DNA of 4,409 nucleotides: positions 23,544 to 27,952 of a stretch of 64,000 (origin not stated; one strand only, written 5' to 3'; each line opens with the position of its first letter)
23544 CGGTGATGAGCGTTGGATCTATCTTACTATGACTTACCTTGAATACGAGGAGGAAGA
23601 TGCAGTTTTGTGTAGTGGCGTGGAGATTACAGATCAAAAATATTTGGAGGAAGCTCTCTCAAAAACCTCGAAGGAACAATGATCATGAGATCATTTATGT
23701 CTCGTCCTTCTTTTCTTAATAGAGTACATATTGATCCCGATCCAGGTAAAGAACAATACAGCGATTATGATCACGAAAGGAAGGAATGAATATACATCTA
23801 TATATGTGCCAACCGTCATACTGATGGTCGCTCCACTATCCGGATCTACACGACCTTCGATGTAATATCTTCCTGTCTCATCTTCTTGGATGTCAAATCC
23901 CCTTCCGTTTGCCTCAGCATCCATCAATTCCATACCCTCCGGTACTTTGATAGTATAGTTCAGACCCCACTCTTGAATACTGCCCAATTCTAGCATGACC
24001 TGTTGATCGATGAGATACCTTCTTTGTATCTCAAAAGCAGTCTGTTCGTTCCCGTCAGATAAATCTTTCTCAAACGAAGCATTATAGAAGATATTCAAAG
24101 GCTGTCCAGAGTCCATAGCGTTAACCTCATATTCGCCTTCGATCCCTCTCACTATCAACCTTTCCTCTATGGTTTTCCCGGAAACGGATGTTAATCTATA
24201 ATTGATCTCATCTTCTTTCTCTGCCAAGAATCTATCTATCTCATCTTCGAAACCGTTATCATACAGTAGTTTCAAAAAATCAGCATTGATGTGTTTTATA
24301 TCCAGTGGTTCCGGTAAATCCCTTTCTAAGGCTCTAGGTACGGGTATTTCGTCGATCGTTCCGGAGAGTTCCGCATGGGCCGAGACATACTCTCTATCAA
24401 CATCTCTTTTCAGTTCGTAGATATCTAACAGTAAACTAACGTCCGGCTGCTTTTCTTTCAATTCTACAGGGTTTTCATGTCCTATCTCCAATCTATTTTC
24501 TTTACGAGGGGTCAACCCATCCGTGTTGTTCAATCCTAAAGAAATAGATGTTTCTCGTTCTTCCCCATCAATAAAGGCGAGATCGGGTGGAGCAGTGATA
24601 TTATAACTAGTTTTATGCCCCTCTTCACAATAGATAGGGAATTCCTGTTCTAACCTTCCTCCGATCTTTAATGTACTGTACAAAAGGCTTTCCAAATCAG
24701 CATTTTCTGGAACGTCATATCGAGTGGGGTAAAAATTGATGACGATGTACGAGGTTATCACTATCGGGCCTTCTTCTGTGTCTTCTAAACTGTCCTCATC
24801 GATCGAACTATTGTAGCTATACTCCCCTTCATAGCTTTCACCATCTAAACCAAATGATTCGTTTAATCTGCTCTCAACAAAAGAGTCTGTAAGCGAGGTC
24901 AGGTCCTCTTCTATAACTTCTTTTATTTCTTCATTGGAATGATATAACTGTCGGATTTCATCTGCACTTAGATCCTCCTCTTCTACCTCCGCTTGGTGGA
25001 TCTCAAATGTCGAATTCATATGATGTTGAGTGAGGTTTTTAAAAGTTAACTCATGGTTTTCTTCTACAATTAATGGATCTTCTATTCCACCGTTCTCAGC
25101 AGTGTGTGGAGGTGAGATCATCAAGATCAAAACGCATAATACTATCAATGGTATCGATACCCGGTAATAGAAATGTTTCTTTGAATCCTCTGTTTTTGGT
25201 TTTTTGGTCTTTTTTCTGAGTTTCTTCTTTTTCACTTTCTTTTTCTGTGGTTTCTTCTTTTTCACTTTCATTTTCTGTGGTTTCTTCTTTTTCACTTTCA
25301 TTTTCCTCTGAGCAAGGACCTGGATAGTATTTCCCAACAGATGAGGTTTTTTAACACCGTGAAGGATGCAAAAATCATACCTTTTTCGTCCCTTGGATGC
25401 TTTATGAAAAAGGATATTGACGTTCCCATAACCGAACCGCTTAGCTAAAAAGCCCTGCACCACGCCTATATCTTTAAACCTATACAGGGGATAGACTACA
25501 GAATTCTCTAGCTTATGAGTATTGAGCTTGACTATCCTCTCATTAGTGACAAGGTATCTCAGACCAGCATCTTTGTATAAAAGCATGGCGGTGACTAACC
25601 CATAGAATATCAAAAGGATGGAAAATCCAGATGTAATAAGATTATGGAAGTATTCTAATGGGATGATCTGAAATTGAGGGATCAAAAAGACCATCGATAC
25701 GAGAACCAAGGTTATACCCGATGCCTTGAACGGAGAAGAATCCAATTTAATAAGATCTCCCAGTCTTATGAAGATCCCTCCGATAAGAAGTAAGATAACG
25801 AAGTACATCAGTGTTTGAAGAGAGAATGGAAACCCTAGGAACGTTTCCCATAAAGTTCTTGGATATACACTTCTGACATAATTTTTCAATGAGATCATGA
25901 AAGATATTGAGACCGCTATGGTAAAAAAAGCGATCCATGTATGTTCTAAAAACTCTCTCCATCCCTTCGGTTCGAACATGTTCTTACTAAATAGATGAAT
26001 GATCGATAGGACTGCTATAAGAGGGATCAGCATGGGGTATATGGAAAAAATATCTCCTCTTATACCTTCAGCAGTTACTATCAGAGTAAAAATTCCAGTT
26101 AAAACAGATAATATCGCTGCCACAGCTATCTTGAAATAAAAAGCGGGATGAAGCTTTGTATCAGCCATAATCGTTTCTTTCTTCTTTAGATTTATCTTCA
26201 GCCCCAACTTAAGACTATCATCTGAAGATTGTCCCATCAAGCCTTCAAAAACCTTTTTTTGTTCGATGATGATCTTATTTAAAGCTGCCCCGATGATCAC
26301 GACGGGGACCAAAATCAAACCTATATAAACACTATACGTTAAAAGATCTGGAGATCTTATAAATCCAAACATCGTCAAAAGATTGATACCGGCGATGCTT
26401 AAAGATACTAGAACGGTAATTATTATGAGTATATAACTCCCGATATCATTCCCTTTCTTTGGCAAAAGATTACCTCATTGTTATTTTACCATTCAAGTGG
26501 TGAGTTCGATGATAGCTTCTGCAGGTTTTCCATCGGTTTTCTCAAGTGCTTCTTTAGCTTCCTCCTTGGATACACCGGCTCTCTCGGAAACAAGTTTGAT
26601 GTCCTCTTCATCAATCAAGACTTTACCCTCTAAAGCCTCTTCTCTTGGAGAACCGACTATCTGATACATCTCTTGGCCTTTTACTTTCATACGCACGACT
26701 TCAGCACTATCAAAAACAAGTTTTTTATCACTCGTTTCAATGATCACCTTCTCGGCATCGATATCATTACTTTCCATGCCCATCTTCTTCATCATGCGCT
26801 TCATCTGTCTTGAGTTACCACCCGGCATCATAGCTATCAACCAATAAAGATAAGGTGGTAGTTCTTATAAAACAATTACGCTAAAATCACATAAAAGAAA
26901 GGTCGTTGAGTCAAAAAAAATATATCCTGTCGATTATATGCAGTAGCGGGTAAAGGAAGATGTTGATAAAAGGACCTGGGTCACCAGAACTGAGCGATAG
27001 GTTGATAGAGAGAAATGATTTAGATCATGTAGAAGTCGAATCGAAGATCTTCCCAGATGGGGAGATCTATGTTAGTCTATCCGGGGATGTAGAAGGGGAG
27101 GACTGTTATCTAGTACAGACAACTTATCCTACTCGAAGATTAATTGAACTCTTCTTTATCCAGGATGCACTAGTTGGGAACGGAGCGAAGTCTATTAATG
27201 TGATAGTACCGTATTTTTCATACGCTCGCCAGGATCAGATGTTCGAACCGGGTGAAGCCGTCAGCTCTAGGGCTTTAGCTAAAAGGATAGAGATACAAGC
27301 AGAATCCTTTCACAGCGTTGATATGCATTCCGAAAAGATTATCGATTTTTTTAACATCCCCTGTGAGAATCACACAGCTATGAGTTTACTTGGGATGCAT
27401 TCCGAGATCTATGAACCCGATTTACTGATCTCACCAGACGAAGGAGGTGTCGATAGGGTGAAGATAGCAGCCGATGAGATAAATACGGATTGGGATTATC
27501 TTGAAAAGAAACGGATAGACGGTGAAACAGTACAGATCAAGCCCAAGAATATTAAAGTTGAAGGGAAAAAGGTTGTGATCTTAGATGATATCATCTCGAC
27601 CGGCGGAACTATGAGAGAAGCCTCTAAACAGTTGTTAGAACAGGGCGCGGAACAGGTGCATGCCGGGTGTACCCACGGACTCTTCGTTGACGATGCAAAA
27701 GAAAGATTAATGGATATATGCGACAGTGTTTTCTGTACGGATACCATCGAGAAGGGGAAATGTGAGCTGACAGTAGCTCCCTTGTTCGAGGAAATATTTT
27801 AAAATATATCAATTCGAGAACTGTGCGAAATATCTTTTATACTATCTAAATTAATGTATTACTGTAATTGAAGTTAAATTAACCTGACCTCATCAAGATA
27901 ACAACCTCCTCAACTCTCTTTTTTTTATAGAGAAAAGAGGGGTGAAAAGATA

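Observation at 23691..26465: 924-aa polytopic membrane protein combining a bacterial-type PH domain, a poly-lysine tract encoded by a 30-nt DNA repeat, and a large acidic ectodomain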

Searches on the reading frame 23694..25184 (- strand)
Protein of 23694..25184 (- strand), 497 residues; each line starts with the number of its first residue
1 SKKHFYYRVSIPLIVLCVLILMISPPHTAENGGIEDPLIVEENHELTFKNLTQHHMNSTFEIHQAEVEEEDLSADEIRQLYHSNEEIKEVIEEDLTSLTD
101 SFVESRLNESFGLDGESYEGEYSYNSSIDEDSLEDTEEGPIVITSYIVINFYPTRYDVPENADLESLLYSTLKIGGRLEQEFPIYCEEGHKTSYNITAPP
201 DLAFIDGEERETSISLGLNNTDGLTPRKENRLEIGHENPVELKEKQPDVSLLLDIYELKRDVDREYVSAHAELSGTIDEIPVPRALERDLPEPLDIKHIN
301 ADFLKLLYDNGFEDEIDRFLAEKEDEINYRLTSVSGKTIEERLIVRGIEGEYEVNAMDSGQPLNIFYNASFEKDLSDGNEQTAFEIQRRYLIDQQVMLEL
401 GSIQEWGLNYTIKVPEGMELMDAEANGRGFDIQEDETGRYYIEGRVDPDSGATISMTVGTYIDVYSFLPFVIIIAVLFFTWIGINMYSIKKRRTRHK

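Call 37: find_homologous_proteins(query=A3, max_evalue=0.001)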
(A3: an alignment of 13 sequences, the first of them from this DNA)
Query A3 (13 sequences) (497 aa, profile of the alignment): 2 proteins with E <= 0.001 among 8000 candidates.
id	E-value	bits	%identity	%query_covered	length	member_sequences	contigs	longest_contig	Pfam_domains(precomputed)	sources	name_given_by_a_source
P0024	5.6e-171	588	60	95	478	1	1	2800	-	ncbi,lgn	-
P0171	1.3e-169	583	48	93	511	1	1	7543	-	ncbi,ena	-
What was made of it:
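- Tried and rejected: The search with the ectodomain profile returned only 2 proteins and added no depth (call 37).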

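Call 38: search_solved_structures(query=A3, max_evalue=10, show_alignments=2)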
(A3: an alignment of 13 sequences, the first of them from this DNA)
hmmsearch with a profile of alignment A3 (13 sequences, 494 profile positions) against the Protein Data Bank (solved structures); distinct sequences matched with E-value up to 10: 0.

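Call 41: search_solved_structures(query=A4, max_evalue=10, show_alignments=3)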
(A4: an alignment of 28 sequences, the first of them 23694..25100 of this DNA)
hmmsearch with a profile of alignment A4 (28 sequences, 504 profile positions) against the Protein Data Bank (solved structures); distinct sequences matched with E-value up to 10: 4.
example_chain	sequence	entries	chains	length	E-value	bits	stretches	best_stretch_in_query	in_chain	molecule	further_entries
7y1b_A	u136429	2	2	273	0.21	13.6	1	432-502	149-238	Isoform 2 of Basigin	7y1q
7daa_A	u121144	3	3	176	0.58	12.2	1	439-502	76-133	Isoform 2 of Basigin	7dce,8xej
7al5_A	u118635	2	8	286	0.96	11.5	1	364-431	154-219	Probable hydrolase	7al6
8b4o_A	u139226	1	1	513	1.2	11.2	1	440-496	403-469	Cytochrome BD ubiquinol oxidase subunit I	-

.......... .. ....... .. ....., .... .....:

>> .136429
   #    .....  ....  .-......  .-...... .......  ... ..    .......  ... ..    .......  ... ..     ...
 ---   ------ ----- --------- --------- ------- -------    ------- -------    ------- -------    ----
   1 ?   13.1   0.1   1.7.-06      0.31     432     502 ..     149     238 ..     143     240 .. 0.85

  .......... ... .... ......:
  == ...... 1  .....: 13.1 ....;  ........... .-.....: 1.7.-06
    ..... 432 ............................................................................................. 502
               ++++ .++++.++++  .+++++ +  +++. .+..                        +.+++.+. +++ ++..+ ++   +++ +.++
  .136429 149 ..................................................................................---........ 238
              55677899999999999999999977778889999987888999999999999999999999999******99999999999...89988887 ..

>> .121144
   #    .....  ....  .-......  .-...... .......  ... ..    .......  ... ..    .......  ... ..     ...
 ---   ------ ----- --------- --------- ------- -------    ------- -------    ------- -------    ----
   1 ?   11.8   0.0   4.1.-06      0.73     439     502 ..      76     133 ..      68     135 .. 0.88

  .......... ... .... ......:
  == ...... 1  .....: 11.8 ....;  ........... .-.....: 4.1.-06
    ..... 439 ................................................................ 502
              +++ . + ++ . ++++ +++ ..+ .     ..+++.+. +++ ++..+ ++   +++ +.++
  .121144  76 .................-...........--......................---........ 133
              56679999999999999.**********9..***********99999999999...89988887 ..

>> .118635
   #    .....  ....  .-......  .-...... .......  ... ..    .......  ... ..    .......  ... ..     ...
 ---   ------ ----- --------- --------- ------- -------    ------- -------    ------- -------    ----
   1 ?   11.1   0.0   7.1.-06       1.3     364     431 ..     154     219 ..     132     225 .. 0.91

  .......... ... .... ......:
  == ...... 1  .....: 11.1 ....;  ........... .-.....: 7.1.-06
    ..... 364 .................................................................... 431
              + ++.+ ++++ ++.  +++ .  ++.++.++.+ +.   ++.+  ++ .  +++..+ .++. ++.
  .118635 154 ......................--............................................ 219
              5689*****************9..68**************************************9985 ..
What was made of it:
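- On Ribophorin I / Ost1 (PF04597): PDB sequence searches with two family profiles did not find Ost1/RPN1 (calls 38, 41).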

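Call 42: search_protein_families(library=pfam, alignment_id=A4, max_evalue=1)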
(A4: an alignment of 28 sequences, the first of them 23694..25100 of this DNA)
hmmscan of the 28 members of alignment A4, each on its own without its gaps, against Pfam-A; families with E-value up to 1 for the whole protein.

A. member 1, window:23694-25100:- (469 aa): 0 families

B. families by the number of members that match (of 28 scanned): 17 families
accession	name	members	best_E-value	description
PF23981.1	DUF7305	1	0.00019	Domain of unknown function (DUF7305)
PF06341.16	DUF1056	1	0.001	Protein of unknown function (DUF1056)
PF20736.2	Glyco_hydro127M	1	0.0024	Beta-L-arabinofuranosidase, GH127 middle domain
PF14012.11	DUF4229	1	0.0046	Protein of unknown function (DUF4229)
PF12733.13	Cadherin-like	1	0.016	Cadherin-like beta sandwich domain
PF19637.4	DUF6140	1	0.021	Family of unknown function (DUF6140)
PF22274.2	DGF-1_beta-sheet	1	0.088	DGF-1 beta-sheet domain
PF05545.16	FixQ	1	0.09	Cbb3-type cytochrome oxidase component FixQ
PF02009.21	RIFIN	1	0.11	Rifin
PF24137.2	DA_N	1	0.14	Diels-Alderase N-terminal domain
PF04014.23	MazE_antitoxin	1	0.15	Antidote-toxin recognition MazE, bacterial antitoxin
PF13073.11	DUF3937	1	0.23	Protein of unknown function (DUF3937)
PF14316.11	DUF4381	1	0.25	Domain of unknown function (DUF4381)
PF24267.1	HVO_1552_C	1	0.25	HVO_1552, C-terminal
PF21609.2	Toxofilin-like_dom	1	0.35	Toxofilin-like domain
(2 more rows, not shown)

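Call 51: predict_structure(alignment_id=A3)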
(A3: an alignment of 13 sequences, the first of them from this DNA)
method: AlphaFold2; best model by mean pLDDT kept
length: 497 residues; sequences in the alignment: 13
mean_pLDDT: 83.5   pTM: 0.69
mean pLDDT of the five models: 83.5, 82.7, 80.4, 80.1, 79.9
residues with pLDDT >= 90: 204; 70-90: 227; 50-70: 38; < 50: 28
segments of 3 or more residues with pLDDT < 50: 1-3, 24-34, 379-389, 495-497
pLDDT, mean of each block of 10 residues (from residue 1): 57 75 40 60 94 94 90 91 87 92 90 81 93 85 95 87 90 93 91 94 89 93 91 93 80 87 80 90 86 89 92 91 89 72 85 85 89 67 43 80 85 89 88 91 90 87 71 89 72 49
secondary structure, 60 per line:
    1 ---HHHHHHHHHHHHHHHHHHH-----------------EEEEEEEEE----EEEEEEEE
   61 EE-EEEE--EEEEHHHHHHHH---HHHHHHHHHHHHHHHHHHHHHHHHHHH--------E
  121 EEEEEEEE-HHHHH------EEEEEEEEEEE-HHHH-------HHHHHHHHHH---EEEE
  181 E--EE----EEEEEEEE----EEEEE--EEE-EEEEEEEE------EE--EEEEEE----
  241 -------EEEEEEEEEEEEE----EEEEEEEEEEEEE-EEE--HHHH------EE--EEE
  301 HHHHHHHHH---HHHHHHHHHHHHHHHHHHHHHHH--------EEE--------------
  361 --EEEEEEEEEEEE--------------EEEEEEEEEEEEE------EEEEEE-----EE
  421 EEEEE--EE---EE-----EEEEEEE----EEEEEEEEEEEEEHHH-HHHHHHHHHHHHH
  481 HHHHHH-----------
elements in order: H4-22 E40-48 E53-62 E64-67 E70-73 H74-81 H85-111 E120-128 H130-134 E141-151 H153-156 H164-173 E177-181 E190-197 E202-206 E209-211 E213-220 E231-236 E248-260 E265-277 E279-281 H284-287 E298-300 H301-309 H313-335 E344-346 E363-374 E389-401 E408-413 E419-425 E440-446 E451-463 H468-486
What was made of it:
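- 23805..25109 (-): Module 2: extracellular beta-rich ectodomain, residues 453-887. It has no Pfam family, carries an N-x-S/T sequon at N795 in 20/20 orthologs, and its nearest known fold is Ost1/ribophorin I. The AF2 ecto-only model has pLDDT 83.5 (call 51).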

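Call 69: find_encoding_contigs(protein=P0171, flank=5000, max_places=2)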
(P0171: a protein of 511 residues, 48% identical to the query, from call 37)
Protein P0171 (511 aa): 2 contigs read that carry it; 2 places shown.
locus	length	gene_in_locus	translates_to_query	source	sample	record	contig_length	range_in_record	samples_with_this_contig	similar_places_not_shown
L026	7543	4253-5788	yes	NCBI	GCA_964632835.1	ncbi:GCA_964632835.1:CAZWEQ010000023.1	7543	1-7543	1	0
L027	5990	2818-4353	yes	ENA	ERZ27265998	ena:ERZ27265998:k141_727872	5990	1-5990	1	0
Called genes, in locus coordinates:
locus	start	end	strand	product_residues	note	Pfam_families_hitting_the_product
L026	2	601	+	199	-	?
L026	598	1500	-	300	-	-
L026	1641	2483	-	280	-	PF13793:Pribosyltran_N, PF00156:Pribosyltran, PF14572:Pribosyl_synth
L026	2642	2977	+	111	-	PF01849:NAC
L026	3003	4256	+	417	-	-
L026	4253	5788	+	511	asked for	-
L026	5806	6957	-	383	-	PF00072:Response_reg, PF08448:PAS_4 (weak), PF13188:PAS_8 (faint), PF13426:PAS_9 (weak), PF00989:PAS, PF13426:PAS_9, PF08447:PAS_3 (weak)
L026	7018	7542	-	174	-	?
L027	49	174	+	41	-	-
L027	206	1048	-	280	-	PF13793:Pribosyltran_N, PF00156:Pribosyltran, PF14572:Pribosyl_synth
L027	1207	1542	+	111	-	PF01849:NAC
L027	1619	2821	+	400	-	-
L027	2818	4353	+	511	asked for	-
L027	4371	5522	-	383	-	PF00072:Response_reg, PF08448:PAS_4 (weak), PF13188:PAS_8 (faint), PF13426:PAS_9 (weak), PF00989:PAS, PF13426:PAS_9, PF08447:PAS_3 (weak)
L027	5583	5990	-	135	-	?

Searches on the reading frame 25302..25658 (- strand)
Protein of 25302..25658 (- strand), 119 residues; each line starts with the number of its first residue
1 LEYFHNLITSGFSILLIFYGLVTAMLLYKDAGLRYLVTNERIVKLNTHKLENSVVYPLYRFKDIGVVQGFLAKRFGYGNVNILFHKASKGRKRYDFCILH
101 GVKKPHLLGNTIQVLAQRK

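Call 21: search_solved_structures(query=A2, max_evalue=10, show_alignments=3)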
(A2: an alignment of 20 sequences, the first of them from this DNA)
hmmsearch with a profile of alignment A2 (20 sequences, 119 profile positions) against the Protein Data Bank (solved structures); distinct sequences matched with E-value up to 10: 2.
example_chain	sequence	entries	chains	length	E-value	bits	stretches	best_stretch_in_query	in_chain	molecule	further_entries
2gri_A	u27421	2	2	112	0.99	12.4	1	61-110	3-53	NSP3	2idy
36qu_g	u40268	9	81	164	9.5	9.3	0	7-32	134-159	V-type proton ATPase subunit c1 | V-type proton ATPase subunit c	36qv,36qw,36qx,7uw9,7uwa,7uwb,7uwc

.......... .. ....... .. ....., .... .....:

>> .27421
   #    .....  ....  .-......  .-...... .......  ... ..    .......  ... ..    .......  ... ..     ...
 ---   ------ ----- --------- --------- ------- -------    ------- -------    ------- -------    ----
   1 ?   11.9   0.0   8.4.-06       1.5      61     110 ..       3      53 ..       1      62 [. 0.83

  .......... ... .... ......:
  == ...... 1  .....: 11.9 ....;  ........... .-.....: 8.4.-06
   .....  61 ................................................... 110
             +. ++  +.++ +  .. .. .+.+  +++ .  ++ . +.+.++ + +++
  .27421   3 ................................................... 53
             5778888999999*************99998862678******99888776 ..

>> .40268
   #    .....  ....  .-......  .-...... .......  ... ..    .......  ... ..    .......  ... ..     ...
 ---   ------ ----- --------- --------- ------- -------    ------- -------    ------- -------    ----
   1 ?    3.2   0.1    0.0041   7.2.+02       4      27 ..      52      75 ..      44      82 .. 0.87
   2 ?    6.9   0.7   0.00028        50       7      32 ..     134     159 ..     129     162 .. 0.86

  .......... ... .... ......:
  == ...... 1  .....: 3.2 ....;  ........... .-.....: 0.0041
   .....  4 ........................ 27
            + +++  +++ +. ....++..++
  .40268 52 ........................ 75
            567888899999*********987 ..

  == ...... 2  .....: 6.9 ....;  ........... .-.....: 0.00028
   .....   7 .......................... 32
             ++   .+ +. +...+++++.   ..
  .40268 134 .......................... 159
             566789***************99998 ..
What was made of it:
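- Tried and rejected: Profiles of the PH region and of the ectodomain gave no meaningful hit (calls 21, 38, 41).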

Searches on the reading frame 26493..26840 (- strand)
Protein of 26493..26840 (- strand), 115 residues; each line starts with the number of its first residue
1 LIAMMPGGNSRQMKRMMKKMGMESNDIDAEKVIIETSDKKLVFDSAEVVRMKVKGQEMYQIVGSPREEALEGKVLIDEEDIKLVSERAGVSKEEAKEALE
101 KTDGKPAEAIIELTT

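Call 4: search_protein_families(library=pfam, proteins=[window:26493-26840:-], max_evalue=1)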
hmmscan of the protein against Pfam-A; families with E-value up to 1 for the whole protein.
window:26493-26840:- (115 aa): 4 families
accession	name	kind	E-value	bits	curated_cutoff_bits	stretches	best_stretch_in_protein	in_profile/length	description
PF01849.23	NAC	-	1.4e-15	57.4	21.3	1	11-68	2-57/57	NAC domain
PF19026.7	UBA_HYPK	-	7.4e-06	25.7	27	1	76-114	3-41/41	HYPK UBA domain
PF13189.12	Cytidylate_kin2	-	0.068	13.8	28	1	78-111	122-155/176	Cytidylate kinase-like family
PF08587.17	UBA_2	-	0.98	9.9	23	1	76-111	1-36/45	Ubiquitin associated domain (UBA)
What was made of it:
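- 26493..26840 (-): NAC alpha gene (NAC + UBA domains), the conserved upstream neighbour and probably co-transcribed. Pfam NAC scores 1.4e-15 (call 4).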

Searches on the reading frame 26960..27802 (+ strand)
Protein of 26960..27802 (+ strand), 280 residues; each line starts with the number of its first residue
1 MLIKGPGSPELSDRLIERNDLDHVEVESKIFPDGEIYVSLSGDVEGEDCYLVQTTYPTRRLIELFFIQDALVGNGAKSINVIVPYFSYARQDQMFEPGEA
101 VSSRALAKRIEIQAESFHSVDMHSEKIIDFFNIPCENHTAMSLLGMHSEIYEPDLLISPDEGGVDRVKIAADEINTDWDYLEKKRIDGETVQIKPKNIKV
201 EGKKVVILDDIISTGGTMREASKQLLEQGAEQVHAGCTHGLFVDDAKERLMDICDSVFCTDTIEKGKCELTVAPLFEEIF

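Call 4: search_protein_families(library=pfam, proteins=[window:26960-27802:+], max_evalue=1)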
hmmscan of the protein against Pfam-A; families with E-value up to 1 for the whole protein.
window:26960-27802:+ (280 aa): 6 families
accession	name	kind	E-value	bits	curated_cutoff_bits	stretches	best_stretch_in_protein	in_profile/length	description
PF13793.12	Pribosyltran_N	-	3.5e-24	85.4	25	1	2-111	3-114/117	N-terminal domain of ribose phosphate pyrophosphokinase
PF00156.33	Pribosyltran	-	6.1e-16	58.6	26.3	1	151-258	28-139/158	Phosphoribosyl transferase domain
PF14572.12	Pribosyl_synth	-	9.8e-07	29.3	27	1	199-265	80-147/184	Phosphoribosyl synthetase-associated domain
PF24390.1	PRTase-CE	-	0.0012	19.2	27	1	191-260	92-168/253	PRTase-CE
PF14681.12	UPRTase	-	0.015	15.3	27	1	195-232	115-150/206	Uracil phosphoribosyltransferase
PF15609.12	PRTase_2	-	0.14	12.1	28.8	1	196-230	113-147/188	Phosphoribosyl transferase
